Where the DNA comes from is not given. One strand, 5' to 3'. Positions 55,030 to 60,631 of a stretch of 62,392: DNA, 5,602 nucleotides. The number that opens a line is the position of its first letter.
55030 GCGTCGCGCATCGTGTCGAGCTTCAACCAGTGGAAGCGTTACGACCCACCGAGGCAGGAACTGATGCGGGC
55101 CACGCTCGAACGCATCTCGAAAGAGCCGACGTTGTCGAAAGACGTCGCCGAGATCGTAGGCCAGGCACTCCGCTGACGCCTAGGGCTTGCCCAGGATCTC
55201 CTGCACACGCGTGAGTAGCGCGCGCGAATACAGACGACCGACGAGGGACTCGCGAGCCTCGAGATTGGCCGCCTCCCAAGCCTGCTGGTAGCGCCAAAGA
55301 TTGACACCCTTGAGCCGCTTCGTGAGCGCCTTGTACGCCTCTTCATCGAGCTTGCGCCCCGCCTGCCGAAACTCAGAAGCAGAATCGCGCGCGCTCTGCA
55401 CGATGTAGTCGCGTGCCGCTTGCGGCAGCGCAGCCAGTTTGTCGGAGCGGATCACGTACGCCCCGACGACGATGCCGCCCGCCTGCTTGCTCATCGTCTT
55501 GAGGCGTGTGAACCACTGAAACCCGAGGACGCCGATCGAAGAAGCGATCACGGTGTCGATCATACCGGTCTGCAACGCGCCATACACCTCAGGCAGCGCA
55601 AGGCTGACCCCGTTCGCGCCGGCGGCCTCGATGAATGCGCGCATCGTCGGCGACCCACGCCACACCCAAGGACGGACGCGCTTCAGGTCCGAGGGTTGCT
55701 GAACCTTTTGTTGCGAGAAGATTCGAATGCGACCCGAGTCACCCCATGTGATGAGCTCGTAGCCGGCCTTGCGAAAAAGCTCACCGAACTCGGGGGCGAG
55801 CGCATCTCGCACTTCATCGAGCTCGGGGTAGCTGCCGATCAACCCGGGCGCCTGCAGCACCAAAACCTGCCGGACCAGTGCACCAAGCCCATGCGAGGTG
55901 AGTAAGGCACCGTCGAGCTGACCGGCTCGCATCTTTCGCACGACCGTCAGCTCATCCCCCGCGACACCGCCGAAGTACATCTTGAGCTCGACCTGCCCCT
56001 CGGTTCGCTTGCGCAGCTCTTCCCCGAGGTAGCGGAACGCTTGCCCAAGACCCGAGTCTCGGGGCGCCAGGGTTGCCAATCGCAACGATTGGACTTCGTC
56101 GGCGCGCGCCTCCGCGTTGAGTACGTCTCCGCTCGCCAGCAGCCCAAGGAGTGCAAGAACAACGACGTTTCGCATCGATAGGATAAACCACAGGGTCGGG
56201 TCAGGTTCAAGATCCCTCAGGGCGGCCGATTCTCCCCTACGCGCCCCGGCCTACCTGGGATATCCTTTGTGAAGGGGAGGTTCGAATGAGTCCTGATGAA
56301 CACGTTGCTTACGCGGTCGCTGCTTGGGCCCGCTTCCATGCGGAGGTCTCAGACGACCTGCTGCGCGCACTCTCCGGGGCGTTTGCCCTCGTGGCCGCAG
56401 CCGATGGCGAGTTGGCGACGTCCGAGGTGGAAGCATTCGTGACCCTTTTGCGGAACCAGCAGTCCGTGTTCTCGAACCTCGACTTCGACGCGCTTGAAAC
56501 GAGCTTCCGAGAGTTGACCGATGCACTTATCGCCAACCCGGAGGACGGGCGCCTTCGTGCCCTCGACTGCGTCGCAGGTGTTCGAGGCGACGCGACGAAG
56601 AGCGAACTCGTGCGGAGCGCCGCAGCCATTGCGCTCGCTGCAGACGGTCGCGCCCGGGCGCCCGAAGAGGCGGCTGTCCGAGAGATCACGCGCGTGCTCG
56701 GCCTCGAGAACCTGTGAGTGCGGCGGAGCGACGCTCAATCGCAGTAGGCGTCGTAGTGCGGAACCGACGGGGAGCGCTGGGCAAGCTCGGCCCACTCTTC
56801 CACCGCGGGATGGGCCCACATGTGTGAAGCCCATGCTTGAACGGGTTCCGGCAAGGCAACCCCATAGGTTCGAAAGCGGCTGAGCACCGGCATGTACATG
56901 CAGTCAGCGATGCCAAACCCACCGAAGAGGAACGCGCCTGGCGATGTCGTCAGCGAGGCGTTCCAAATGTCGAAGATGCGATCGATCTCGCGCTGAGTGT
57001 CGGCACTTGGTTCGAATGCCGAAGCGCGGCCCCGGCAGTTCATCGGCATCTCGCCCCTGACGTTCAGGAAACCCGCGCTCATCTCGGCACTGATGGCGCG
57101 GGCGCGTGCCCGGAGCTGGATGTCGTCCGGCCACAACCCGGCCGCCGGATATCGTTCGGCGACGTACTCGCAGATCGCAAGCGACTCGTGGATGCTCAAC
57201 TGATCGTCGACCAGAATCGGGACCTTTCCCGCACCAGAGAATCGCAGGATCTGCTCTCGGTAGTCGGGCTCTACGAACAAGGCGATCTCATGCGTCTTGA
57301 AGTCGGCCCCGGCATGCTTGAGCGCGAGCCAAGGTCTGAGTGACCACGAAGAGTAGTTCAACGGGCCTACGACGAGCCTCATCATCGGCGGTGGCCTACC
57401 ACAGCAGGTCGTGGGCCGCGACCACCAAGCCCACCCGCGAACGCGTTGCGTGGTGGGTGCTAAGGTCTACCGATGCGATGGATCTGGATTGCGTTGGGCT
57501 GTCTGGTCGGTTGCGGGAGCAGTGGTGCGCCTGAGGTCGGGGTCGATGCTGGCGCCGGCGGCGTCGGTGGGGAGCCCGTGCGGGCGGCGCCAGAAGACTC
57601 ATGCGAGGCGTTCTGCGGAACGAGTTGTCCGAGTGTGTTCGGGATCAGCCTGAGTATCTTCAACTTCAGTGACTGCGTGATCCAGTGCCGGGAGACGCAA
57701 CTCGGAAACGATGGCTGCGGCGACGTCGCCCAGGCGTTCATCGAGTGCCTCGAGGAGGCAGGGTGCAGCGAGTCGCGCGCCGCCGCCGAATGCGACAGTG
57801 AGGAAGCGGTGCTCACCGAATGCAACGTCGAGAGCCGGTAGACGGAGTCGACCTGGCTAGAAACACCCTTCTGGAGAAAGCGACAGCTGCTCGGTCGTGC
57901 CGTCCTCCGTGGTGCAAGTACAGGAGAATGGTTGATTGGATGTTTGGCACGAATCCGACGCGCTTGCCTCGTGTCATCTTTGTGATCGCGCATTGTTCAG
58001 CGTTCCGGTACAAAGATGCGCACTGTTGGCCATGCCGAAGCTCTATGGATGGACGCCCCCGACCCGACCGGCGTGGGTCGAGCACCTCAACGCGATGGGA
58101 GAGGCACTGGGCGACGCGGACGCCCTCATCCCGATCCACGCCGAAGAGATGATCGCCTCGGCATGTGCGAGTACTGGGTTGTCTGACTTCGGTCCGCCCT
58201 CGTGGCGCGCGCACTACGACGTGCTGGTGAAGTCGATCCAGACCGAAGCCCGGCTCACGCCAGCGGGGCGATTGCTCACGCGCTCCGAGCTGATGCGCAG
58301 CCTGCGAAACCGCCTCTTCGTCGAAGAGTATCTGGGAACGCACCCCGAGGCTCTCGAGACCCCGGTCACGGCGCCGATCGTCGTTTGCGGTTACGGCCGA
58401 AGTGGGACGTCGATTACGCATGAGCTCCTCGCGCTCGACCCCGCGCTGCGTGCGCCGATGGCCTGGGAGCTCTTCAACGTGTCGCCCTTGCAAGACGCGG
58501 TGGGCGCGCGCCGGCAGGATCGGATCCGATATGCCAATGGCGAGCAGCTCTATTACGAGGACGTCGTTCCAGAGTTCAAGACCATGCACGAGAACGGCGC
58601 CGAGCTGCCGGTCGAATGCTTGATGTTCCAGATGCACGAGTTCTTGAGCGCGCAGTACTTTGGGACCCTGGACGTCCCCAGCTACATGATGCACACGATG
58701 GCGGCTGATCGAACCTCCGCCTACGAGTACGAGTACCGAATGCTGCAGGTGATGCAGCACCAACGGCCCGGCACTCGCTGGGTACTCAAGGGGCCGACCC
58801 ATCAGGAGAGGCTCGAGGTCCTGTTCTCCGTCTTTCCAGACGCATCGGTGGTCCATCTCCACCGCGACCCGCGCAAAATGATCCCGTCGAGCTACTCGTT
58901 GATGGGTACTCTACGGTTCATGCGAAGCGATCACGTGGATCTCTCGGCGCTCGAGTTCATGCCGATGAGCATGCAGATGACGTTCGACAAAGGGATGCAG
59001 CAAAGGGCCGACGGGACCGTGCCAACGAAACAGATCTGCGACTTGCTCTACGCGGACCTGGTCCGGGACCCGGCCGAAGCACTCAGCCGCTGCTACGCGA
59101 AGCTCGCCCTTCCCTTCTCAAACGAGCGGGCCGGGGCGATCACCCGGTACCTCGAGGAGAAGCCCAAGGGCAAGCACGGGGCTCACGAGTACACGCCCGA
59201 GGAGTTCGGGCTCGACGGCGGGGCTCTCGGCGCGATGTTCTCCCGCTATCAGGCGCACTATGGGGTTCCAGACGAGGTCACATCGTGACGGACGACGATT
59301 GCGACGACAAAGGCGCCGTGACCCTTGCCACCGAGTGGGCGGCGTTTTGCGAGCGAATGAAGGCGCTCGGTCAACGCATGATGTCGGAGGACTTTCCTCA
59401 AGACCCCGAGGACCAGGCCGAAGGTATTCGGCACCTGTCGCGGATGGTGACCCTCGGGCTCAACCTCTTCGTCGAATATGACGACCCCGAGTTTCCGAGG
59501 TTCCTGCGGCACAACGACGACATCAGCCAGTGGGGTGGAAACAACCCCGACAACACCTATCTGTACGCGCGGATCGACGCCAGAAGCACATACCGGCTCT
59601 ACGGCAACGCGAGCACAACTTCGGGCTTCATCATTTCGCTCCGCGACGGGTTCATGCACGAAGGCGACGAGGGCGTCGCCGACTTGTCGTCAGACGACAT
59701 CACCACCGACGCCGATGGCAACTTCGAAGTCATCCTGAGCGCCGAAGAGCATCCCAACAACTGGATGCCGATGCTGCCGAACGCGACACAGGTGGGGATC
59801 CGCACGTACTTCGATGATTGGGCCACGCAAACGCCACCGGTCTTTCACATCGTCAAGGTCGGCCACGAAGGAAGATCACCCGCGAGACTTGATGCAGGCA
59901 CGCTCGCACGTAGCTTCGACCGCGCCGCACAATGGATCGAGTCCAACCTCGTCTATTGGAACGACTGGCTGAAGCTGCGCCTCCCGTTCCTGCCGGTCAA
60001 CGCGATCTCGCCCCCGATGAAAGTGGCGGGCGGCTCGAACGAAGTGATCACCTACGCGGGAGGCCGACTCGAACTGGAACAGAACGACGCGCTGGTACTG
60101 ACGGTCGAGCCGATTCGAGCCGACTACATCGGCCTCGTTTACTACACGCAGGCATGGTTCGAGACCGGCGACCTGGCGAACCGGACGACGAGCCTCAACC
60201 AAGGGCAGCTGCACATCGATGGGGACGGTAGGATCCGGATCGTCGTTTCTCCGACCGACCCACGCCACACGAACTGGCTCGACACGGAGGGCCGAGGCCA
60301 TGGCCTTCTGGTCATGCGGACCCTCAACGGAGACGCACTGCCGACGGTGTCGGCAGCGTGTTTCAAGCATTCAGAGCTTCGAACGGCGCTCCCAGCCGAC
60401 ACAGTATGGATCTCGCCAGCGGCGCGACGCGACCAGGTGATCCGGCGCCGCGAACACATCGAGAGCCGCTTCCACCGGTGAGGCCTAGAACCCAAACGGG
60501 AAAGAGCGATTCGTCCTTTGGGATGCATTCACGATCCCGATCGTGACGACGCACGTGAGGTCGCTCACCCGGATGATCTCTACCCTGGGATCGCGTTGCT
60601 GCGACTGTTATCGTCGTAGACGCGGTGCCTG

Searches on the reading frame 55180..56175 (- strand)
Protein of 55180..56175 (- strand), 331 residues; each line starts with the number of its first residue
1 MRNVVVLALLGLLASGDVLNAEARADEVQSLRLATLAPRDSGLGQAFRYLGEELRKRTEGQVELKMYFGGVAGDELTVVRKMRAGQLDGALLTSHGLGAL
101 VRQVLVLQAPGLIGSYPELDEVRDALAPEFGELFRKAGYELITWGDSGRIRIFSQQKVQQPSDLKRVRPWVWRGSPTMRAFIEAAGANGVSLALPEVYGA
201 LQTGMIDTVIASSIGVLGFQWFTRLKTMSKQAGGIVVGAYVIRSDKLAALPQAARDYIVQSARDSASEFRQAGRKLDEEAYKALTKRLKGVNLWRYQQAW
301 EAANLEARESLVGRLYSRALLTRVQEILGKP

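Call 31: search_protein_families(library=pfam, proteins=[window:55180-56175:-])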
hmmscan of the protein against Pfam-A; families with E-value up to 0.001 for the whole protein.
window:55180-56175:- (331 aa): 1 family
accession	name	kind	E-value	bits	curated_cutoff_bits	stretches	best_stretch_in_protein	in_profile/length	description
PF03480.18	DctP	-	3.6e-27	95.9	23.4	1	34-310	2-277/286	Bacterial extracellular solute-binding protein, family 7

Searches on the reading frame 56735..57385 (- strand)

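Call 31: search_protein_families(library=pfam, proteins=[window:56735-57385:-])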
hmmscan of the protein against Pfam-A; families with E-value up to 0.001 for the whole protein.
window:56735-57385:- (216 aa): 5 families
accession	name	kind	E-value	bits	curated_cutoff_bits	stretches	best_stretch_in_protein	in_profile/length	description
PF13409.12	GST_N_2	-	1.9e-15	57.7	25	1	11-77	1-69/70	Glutathione S-transferase, N-terminal domain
PF13417.12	GST_N_3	-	3.5e-13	50.1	22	1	11-81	6-73/75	Glutathione S-transferase, N-terminal domain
PF02798.26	GST_N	-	2.1e-10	41.2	20.9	1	12-77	11-76/76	Glutathione S-transferase, N-terminal domain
PF13410.11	GST_C_2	-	1.2e-07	32.2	24.9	1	131-198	8-66/69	Glutathione S-transferase, C-terminal domain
PF14834.11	GST_C_4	-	1.6e-05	25.3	30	1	88-201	1-114/117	Glutathione S-transferase, C-terminal domain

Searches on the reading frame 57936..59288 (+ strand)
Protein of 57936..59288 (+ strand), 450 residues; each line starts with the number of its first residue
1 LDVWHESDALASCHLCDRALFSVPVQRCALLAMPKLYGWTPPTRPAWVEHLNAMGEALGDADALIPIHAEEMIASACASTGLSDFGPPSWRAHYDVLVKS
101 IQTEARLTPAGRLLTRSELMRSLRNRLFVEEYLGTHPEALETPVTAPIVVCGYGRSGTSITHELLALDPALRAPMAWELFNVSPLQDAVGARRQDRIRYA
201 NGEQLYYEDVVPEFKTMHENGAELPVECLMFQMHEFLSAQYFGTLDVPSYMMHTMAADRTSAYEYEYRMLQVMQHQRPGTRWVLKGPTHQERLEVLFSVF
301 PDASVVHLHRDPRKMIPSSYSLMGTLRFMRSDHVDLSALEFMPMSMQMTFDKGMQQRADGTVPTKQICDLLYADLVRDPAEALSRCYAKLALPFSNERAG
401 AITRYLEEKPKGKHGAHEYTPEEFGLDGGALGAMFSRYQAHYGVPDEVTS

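Call 31: search_protein_families(library=pfam, proteins=[window:57936-59288:+])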
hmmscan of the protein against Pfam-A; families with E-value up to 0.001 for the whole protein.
window:57936-59288:+ (450 aa): 2 families
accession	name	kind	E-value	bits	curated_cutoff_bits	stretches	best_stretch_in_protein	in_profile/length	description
PF13469.12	Sulfotransfer_3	-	1.2e-29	104.6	27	1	147-395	1-215/216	Sulfotransferase family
PF00685.33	Sulfotransfer_1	-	7.1e-06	26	22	1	148-406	4-195/255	Sulfotransferase domain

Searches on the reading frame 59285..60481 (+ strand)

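Call 31: search_protein_families(library=pfam, proteins=[window:59285-60481:+])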
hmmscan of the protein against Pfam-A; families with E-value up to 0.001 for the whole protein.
window:59285-60481:+ (398 aa): 1 family
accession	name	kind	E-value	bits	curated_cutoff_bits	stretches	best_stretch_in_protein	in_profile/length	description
PF06742.16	DUF1214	-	3.2e-09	37.7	25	0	302-348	60-109/112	Protein of unknown function (DUF1214)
